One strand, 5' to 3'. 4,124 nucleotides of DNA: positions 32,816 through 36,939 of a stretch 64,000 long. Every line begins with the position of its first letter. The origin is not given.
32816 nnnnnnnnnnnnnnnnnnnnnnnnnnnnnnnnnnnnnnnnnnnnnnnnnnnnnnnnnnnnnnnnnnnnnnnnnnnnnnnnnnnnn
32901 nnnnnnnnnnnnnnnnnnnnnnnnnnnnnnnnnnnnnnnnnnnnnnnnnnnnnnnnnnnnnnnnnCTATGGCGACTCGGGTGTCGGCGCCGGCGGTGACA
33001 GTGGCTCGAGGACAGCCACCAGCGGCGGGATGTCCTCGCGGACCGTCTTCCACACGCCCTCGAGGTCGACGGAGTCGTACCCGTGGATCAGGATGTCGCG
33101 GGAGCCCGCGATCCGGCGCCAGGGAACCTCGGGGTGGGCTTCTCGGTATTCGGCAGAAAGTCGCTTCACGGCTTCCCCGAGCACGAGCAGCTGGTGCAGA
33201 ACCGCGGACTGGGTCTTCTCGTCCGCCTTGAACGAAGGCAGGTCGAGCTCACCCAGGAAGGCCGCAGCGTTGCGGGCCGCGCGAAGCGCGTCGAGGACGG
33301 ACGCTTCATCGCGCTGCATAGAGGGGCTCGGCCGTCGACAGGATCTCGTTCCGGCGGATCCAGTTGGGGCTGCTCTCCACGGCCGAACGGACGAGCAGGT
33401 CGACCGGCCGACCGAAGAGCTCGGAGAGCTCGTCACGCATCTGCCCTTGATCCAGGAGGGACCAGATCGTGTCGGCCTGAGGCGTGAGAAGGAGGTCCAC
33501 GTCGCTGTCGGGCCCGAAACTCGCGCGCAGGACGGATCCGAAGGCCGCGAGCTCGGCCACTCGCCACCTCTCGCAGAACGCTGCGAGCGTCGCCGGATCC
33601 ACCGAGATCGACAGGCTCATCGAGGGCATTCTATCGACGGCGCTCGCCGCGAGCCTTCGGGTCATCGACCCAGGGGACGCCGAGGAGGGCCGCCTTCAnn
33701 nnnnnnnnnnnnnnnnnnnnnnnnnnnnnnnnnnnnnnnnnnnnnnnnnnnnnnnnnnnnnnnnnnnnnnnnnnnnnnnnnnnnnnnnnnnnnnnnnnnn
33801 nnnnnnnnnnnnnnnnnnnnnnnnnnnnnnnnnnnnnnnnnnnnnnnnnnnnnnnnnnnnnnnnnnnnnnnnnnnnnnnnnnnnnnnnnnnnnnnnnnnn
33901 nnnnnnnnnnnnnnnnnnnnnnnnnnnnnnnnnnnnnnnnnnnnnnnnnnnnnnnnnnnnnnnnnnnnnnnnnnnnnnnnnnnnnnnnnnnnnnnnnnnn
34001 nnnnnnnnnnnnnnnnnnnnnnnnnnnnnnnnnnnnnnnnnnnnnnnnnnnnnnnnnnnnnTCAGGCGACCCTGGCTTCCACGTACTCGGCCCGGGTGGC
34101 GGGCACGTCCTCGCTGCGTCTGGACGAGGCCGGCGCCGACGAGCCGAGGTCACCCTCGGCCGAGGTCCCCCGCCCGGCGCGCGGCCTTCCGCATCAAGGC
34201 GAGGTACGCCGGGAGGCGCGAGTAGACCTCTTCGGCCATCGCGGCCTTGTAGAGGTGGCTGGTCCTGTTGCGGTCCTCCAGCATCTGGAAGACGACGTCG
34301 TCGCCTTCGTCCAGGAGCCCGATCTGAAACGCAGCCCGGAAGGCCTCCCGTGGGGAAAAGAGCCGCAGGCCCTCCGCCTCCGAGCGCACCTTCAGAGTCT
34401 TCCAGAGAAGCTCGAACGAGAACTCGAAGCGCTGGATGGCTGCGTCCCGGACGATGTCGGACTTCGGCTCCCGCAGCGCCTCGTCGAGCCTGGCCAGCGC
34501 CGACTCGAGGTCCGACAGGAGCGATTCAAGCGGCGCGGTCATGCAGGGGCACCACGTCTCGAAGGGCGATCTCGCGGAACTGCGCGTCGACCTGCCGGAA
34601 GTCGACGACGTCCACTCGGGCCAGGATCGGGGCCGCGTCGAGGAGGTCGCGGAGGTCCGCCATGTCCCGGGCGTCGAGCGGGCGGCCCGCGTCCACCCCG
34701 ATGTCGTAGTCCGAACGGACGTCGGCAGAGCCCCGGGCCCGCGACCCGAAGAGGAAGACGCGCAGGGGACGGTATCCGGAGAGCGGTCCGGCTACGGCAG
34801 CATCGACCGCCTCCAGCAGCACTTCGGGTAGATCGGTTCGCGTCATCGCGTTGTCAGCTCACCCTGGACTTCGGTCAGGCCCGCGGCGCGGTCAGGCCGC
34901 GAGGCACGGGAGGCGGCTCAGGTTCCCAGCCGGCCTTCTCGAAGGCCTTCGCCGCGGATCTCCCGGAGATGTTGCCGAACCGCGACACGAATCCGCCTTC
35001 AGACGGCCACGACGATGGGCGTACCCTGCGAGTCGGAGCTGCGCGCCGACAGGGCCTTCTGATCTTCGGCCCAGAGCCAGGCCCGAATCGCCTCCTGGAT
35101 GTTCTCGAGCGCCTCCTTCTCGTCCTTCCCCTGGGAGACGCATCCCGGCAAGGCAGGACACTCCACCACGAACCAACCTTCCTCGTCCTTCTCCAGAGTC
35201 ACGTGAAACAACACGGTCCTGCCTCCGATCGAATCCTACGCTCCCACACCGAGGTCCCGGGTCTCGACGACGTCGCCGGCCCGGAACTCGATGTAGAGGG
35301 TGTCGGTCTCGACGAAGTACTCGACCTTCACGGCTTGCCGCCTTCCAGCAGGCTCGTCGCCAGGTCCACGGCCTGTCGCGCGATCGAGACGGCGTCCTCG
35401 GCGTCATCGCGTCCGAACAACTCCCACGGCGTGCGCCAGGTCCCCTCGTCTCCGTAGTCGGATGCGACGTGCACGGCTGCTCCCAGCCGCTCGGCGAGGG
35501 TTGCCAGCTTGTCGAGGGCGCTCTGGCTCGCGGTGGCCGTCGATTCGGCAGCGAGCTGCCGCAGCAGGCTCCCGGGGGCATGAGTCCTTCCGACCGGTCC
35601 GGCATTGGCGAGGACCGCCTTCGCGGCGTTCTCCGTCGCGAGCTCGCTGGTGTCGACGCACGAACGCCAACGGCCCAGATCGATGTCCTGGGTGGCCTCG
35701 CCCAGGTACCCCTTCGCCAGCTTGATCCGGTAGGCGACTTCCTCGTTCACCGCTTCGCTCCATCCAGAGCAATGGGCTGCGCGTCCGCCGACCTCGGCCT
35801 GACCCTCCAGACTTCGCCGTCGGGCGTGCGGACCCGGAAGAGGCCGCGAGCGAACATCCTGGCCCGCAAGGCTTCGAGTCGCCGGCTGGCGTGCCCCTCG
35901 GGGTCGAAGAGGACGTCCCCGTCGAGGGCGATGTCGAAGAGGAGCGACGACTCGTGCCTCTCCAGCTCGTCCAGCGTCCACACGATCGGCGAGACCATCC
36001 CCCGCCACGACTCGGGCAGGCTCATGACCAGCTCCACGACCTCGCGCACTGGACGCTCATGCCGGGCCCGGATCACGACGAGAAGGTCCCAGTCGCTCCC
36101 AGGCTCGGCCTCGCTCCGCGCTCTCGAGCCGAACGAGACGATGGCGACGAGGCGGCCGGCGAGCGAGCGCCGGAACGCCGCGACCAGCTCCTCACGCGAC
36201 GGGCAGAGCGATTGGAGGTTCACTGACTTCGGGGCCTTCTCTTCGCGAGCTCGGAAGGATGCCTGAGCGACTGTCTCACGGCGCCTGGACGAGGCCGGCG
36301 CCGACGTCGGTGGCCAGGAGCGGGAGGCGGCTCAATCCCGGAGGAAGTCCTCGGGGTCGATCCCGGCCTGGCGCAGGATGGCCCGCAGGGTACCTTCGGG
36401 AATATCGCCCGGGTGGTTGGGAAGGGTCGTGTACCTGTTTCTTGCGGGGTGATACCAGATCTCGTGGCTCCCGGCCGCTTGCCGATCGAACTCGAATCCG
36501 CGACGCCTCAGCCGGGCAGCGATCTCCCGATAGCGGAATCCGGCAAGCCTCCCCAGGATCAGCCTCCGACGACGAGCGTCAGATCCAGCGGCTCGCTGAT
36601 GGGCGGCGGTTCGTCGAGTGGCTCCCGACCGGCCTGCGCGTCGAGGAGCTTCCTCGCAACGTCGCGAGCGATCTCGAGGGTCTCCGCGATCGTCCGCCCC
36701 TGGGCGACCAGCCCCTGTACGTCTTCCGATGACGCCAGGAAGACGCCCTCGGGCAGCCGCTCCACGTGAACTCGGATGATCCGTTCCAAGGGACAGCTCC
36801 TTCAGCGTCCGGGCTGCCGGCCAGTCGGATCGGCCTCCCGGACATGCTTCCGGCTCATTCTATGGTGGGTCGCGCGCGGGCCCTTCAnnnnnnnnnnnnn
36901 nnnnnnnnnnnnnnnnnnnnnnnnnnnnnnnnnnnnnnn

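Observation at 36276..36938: hicAB cassette flanked by direct repeats that duplicate the 3' end of the S8 protease gene; degenerate copies bound neighbouring TA cassettes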

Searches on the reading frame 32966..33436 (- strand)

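Call 8: search_protein_families(library=pfam, proteins=[window:32966-33436:-], max_evalue=0.01)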
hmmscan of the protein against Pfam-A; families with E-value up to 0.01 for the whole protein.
window:32966-33436:- (156 aa): 1 family
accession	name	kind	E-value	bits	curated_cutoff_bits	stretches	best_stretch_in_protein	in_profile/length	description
PF01934.22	HepT-like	-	8e-25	87.3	23.5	1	52-144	3-118/120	Ribonuclease HepT-like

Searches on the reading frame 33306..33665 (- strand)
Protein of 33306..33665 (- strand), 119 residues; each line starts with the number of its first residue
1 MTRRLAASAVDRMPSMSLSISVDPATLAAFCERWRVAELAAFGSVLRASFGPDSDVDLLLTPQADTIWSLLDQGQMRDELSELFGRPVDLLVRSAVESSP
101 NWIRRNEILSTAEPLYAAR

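Call 8: search_protein_families(library=pfam, proteins=[window:33306-33665:-], max_evalue=0.01)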
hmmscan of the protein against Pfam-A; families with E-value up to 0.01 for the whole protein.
window:33306-33665:- (119 aa): 3 families
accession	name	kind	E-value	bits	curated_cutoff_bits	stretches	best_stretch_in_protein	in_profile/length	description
PF01909.29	NTP_transf_2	-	8e-13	49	21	1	28-98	6-79/93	Nucleotidyltransferase domain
PF18765.7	Polbeta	-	2e-05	25.1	26.9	1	35-92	12-68/93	Polymerase beta, Nucleotidyltransferase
PF22600.2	MTPAP-like_central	-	0.0079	16.7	27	1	31-76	34-76/139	Poly(A) RNA polymerase, mitochondrial-like, central palm domain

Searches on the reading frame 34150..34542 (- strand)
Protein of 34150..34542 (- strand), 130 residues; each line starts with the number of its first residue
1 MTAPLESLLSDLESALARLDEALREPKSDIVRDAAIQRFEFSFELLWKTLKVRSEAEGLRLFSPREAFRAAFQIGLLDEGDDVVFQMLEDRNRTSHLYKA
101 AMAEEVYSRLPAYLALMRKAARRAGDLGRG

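Call 8: search_protein_families(library=pfam, proteins=[window:34150-34542:-], max_evalue=0.01)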
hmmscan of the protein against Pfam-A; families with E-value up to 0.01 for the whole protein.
window:34150-34542:- (130 aa): 1 family
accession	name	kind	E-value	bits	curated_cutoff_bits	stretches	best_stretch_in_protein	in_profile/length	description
PF08780.16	NTase_sub_bind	-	2.1e-30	105.7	31.8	1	9-121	3-121/126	Nucleotidyltransferase substrate binding protein like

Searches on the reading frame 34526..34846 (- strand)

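Call 8: search_protein_families(library=pfam, proteins=[window:34526-34846:-], max_evalue=0.01)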
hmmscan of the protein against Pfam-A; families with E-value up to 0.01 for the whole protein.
window:34526-34846:- (106 aa): 2 families
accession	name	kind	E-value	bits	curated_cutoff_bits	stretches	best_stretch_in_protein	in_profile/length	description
PF18765.7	Polbeta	-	1.5e-09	38.3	26.9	1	27-99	13-85/93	Polymerase beta, Nucleotidyltransferase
PF01909.29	NTP_transf_2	-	1.4e-05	25.9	21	1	27-91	14-74/93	Nucleotidyltransferase domain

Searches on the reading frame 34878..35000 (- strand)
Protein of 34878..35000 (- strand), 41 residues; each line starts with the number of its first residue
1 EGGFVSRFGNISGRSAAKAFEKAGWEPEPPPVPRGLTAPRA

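Call 80: search_protein_families(library=pfam, proteins=[window:34878-35000:-], max_evalue=1)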
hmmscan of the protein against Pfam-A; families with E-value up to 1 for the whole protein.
seq(41 aa): 0 families
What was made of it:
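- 34892..34920 (-): Possible degenerate tail fragment (14 nt exact, including a preceding TGA). A hicA-like N-terminal remnant lies just upstream (about 34921..34995). The hicA remnant was read from the sequence and has no Pfam hit (call 80).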

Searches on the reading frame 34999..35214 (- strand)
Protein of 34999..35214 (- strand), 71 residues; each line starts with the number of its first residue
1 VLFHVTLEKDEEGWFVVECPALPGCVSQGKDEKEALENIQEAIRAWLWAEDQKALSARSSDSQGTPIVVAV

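Call 8: search_protein_families(library=pfam, proteins=[window:34999-35214:-], max_evalue=0.01)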
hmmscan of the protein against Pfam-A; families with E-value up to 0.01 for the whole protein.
window:34999-35214:- (71 aa): 2 families
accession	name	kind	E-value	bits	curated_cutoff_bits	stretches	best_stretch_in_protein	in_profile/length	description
PF15919.11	HicB_lk_antitox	-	2.1e-08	34.8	27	1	3-54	1-54/123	HicB_like antitoxin of bacterial toxin-antitoxin system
PF21748.3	UPF0150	-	7.4e-06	26.2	27.3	1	10-49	15-55/64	UPF0150-like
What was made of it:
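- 34999..35214 (-): HicB-like antitoxin, 71 aa. Pfam HicB_lk_antitox 2.1e-8 (call 8).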

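Call 76: search_protein_families(library=ncbifam, proteins=[window:34999-35214:-], max_evalue=0.01)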
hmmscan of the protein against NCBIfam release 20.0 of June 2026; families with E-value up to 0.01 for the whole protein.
window:34999-35214:- (71 aa): 0 families

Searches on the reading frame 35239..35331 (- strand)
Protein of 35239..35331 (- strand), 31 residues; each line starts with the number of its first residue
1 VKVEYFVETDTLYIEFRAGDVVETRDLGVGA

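Call 80: search_protein_families(library=pfam, proteins=[window:35239-35331:-], max_evalue=1)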
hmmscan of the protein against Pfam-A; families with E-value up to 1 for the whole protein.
seq(31 aa): 3 families
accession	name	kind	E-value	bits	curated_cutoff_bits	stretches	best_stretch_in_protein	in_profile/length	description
PF10049.14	DUF2283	-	1.5e-06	28.7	23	1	2-27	1-26/49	Protein of unknown function (DUF2283)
PF22430.1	Aa-Ago_N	-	0.033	14.2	26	1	7-28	45-66/70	Ago, N-terminal domain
PF13619.11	KTSC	-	0.048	13.8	25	1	2-22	7-27/58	KTSC domain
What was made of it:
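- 35240..35330 (-): DUF2283 gene, 5' part only (31 codons). It is interrupted. Pfam DUF2283 1.5e-6 (call 80).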

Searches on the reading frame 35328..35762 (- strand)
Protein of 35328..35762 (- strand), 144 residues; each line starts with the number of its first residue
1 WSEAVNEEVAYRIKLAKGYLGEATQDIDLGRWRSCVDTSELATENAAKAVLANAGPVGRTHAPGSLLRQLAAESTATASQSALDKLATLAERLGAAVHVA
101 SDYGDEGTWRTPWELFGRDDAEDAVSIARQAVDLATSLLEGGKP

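Call 8: search_protein_families(library=pfam, proteins=[window:35328-35762:-], max_evalue=0.01)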
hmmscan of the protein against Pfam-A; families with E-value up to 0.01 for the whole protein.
window:35328-35762:- (144 aa): 1 family
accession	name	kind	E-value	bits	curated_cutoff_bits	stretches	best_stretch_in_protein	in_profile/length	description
PF05168.19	HEPN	-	4.2e-10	40.2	22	1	12-134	4-113/117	HEPN domain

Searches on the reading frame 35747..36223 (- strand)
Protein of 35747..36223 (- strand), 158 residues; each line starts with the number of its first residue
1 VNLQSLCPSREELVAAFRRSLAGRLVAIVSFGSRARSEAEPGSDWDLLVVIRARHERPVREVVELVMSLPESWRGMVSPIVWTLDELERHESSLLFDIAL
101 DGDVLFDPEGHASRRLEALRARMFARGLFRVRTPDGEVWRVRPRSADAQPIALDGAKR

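Call 8: search_protein_families(library=pfam, proteins=[window:35747-36223:-], max_evalue=0.01)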
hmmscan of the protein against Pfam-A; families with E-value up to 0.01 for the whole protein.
window:35747-36223:- (158 aa): 2 families
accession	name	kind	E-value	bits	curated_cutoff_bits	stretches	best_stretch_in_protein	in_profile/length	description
PF01909.29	NTP_transf_2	-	6.4e-07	30.1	21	1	21-80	11-47/93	Nucleotidyltransferase domain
PF18765.7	Polbeta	-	1.7e-05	25.4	26.9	1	25-107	13-89/93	Polymerase beta, Nucleotidyltransferase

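Call 29: find_encoding_contigs(protein=window:35747-36223:-, flank=5000, max_places=10)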
Protein window:35747-36223:- (158 aa): no gene with exactly this product is on record in the collection.
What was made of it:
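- Tried and rejected: Exact look-up of the MNT158 protein found nothing (call 29).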

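Call 30: find_homologous_proteins(query=window:35747-36223:-, max_evalue=1e-10)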
Query window:35747-36223:- (158 aa): 78 proteins with E <= 1e-10 among 724 candidates.
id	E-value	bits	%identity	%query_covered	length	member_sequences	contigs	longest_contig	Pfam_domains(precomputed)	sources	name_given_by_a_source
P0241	7.6e-94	330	97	100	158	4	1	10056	PF18765.8,PF01909.30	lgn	-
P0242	1.1e-66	242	73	99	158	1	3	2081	PF18765.8,PF01909.30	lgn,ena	-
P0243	1.8e-27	114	48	83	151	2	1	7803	PF18765.8,PF01909.30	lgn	-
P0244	8.9e-27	112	48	86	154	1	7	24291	PF18765.8,PF01909.30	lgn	-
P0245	1.3e-26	111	50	81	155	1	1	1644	PF18765.8,PF01909.30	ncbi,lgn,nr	ncbi:MAG: nucleotidyltransferase domain-containing protein [Chloroflexota bacterium]|nr:nucleotidylt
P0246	4.3e-26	110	47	81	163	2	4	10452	PF18765.8,PF01909.30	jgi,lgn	jgi:hypothetical protein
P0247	3.2e-25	107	47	86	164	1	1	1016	PF18765.8,PF01909.30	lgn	-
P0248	9.5e-25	105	48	82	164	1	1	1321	PF18765.8,PF01909.30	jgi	jgi:uncharacterized protein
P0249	1.4e-24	105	44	94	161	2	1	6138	PF18765.8,PF01909.30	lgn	-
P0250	3.4e-24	104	47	82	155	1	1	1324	PF18765.8,PF01909.30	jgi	jgi:predicted nucleotidyltransferase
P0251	3.7e-24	103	44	89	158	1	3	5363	PF18765.8,PF01909.30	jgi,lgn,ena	-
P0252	3.9e-24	103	42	82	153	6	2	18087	PF18765.8,PF01909.30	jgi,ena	-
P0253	5.5e-24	103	44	97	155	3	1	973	PF18765.8,PF01909.30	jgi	jgi:predicted nucleotidyltransferase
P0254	7.3e-24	102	50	80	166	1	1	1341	PF18765.8,PF01909.30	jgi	jgi:hypothetical protein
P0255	8.1e-24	102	47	83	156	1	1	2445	PF18765.8,PF01909.30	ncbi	-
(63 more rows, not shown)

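Call 31: find_encoding_contigs(protein=P0242, flank=5000, max_places=6)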
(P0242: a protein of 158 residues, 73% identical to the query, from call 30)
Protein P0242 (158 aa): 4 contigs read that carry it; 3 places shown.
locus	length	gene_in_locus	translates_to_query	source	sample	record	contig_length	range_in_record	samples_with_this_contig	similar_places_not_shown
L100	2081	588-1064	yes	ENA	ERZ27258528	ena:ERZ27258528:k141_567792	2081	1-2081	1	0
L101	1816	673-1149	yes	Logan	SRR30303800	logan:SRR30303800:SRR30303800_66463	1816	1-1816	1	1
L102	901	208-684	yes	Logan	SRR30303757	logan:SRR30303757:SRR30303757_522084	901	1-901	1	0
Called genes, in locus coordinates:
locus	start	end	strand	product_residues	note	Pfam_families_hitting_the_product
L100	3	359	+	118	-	?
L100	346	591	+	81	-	PF01934:HepT-like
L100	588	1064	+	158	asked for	PF01909:NTP_transf_2 (weak), PF18765:Polbeta (faint)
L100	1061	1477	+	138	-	PF05168:HEPN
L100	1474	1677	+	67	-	PF10049:DUF2283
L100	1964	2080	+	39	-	?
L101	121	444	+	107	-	PF01909:NTP_transf_2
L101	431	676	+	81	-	PF01934:HepT-like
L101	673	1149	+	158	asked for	PF01909:NTP_transf_2 (weak), PF18765:Polbeta (faint)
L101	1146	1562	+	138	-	PF05168:HEPN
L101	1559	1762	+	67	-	PF10049:DUF2283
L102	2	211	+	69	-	?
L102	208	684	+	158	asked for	PF01909:NTP_transf_2 (weak), PF18765:Polbeta (faint)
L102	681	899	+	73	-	?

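Call 32: find_encoding_contigs(protein=P0241, flank=8000, max_places=6)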
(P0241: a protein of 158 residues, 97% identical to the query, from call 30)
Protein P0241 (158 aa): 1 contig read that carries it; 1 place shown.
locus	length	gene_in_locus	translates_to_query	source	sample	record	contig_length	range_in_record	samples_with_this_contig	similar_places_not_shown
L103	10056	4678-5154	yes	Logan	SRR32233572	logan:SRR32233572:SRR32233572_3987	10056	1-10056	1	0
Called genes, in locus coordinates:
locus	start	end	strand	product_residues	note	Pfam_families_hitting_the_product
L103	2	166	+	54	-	?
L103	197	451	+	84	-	PF02604:PhdYeFM_antitox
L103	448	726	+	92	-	PF05016:ParE_toxin, PF15781:ParE-like_toxin (weak)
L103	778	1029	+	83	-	-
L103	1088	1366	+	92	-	-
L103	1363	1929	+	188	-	-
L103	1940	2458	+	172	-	-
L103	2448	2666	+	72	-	-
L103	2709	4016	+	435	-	PF00082:Peptidase_S8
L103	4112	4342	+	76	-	-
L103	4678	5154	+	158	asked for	PF01909:NTP_transf_2 (weak), PF18765:Polbeta (weak)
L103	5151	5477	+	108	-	PF05168:HEPN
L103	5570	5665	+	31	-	PF10049:DUF2283 (weak)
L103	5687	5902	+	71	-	PF15919:HicB_lk_antitox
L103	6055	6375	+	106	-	PF01909:NTP_transf_2 (weak), PF18765:Polbeta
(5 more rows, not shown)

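Call 80: search_protein_families(library=pfam, proteins=[L100:1474-1677:+], max_evalue=1)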
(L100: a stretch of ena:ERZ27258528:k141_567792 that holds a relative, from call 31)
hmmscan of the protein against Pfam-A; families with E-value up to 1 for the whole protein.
L100:1474-1677:+ (67 aa): 3 families
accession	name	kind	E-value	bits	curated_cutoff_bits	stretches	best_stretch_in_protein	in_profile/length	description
PF10049.14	DUF2283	-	4e-14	53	23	1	4-52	1-49/49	Protein of unknown function (DUF2283)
PF13619.11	KTSC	-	0.018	15.2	25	1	4-42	7-45/58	KTSC domain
PF22430.1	Aa-Ago_N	-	0.14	12.3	26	1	9-31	45-67/70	Ago, N-terminal domain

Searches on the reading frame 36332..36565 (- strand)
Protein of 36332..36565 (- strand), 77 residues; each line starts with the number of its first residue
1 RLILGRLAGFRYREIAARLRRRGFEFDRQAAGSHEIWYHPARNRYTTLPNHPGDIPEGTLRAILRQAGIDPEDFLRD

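Call 8: search_protein_families(library=pfam, proteins=[window:36332-36565:-], max_evalue=0.01)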
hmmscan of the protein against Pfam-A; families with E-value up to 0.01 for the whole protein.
window:36332-36565:- (77 aa): 2 families
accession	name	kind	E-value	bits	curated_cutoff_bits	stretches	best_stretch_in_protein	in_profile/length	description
PF07927.17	HicA_toxin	-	2.5e-19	69.6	27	1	12-69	1-58/58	HicA toxin of bacterial toxin-antitoxin,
PF18458.6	XPB_DRD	-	0.0023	18.2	26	0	6-27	33-54/57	Xeroderma pigmentosum group B helicase damage recognition domain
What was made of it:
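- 36335..36556 (-): hicA toxin, 74 aa. It has no ATG/GTG/TTG start. CTG at 36556 (or ATC at 36559) overlaps the hicB stop. Pfam HicA_toxin 2.5e-19 (call 8).
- Checked: hicB-like (36559..36789) and hicA (36335..36556, Pfam HicA 2.5e-19, call 8) fill the interval.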

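Call 25: find_homologous_proteins(query=window:36335-36556:-, max_evalue=1e-8)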
Query window:36335-36556:- (74 aa): 6163 proteins with E <= 1e-8 among 6177 candidates; the best 120 are listed.
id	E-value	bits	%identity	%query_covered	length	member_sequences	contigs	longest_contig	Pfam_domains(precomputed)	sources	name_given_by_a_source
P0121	1.4e-43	164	99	100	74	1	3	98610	PF07927.18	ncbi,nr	ncbi:type II toxin-antitoxin system HicA family toxin [Acidobacteria bacterium ACD]|nr:MAG: type II 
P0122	1.4e-36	142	81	99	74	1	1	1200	PF07927.18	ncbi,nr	ncbi:MAG TPA: type II toxin-antitoxin system HicA family toxin [Candidatus Bipolaricaulis anaerobius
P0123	6.9e-36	139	84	99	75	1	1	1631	PF07927.18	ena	-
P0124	8.1e-36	139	84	99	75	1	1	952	PF07927.18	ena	-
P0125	8.9e-36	139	84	99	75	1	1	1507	PF07927.18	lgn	-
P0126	1.1e-35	139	84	99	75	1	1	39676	PF07927.18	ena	-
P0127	2.8e-35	137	79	99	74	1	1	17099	PF07927.18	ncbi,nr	ncbi:MAG TPA: type II toxin-antitoxin system HicA family toxin [Thermoanaerobaculia bacterium]|nr:ty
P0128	3.8e-35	137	80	100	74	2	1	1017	PF07927.18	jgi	jgi:predicted RNA binding protein YcfA (HicA-like mRNA interferase family)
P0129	4.2e-35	137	84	99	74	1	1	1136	PF07927.18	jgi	-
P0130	7.3e-35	136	84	99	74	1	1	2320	PF07927.18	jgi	-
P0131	7.4e-35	136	81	99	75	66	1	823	PF07927.18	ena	-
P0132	8.0e-35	136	81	97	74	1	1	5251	PF07927.18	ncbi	ncbi:MAG: type II toxin-antitoxin system HicA family toxin [Sulfuriferula sp.]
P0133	8.4e-35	136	79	99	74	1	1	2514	PF07927.18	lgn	-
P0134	9.2e-35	136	82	97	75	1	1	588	PF07927.18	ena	-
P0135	9.3e-35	136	82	99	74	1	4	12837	PF07927.18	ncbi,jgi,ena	-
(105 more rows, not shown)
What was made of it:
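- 36335..36556 (-): P0121 is 99% identical and named HicA by NCBI (call 25).
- On HicAB type II toxin-antitoxin pair: Homologues are 74-75 aa, so the length is native (call 25).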

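Call 76: search_protein_families(library=ncbifam, proteins=[window:36335-36556:-], max_evalue=0.01)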
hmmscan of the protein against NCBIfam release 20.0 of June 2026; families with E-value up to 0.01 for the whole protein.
window:36335-36556:- (74 aa): 0 families

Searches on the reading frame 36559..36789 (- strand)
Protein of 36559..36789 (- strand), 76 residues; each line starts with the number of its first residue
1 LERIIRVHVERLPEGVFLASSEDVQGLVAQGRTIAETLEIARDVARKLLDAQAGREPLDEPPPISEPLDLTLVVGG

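Call 8: search_protein_families(library=pfam, proteins=[window:36559-36789:-], max_evalue=0.01)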
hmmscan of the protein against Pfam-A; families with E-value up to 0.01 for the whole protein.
window:36559-36789:- (76 aa): 1 family
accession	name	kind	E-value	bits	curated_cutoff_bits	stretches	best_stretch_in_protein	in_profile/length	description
PF08972.17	DUF1902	-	0.0013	19.3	22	1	15-51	13-49/74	Domain of unknown function (DUF1902)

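Call 26: find_encoding_contigs(protein=window:36559-36789:-, flank=6000, max_places=10)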
Protein window:36559-36789:- (76 aa): 23 contigs read that carry it; 10 places shown.
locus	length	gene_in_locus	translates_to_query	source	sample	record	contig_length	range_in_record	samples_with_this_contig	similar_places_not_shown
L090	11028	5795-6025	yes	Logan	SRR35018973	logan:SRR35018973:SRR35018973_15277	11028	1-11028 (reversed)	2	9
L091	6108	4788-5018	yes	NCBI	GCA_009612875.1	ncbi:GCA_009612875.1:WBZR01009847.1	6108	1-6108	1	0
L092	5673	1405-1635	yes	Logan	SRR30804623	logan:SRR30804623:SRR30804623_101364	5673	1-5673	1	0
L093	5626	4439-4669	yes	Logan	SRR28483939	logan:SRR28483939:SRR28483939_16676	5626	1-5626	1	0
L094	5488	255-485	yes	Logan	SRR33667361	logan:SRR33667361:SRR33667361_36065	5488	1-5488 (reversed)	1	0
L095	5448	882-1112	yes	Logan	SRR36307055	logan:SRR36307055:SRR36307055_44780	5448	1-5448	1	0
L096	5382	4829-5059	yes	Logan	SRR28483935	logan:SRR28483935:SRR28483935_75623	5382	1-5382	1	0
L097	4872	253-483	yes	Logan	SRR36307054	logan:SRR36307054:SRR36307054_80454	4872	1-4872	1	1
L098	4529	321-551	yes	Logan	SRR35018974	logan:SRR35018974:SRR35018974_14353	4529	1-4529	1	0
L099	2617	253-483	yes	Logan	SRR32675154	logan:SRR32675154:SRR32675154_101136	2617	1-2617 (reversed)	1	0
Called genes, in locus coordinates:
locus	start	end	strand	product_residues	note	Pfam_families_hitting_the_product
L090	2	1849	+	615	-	?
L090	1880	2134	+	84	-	PF02604:PhdYeFM_antitox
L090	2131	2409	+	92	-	PF05016:ParE_toxin, PF15781:ParE-like_toxin (weak)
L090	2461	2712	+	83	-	-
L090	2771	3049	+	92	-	-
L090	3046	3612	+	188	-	-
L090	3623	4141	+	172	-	-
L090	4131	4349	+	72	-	-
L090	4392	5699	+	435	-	PF00082:Peptidase_S8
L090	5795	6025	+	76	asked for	-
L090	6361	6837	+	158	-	PF01909:NTP_transf_2 (weak), PF18765:Polbeta (weak)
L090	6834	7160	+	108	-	PF05168:HEPN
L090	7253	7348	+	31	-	PF10049:DUF2283 (weak)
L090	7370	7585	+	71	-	PF15919:HicB_lk_antitox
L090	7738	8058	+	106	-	PF01909:NTP_transf_2 (weak), PF18765:Polbeta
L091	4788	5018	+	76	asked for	-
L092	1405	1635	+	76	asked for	-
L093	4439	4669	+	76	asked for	-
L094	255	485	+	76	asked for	-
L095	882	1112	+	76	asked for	-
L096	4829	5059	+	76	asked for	-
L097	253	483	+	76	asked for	-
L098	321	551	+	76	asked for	-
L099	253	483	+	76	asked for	-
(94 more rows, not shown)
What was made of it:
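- Cassette order differs between the two species, as if cassettes were shuffled (calls 26, 31).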

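Call 76: search_protein_families(library=ncbifam, proteins=[window:36559-36789:-], max_evalue=0.01)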
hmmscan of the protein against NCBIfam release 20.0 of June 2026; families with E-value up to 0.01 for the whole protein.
window:36559-36789:- (76 aa): 0 families

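Call 77: search_solved_structures(query=window:36559-36789:-, max_evalue=1)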
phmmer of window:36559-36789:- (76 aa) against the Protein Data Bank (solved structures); distinct sequences matched with E-value up to 1: 5.
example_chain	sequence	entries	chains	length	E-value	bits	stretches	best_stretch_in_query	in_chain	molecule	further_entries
11kh_IF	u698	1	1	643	0.00024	24.8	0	11-47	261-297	IFRD2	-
6u0i_A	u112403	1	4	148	0.006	20.3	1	10-52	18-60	Antitoxin HicB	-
6hpb_B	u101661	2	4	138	0.0072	20.1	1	11-52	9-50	Antitoxin HicB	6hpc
1wv8_A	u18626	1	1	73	0.64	13.9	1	14-50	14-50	hypothetical protein TTHA1013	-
11jj_IF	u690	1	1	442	0.9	13.4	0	11-48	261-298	IFRD2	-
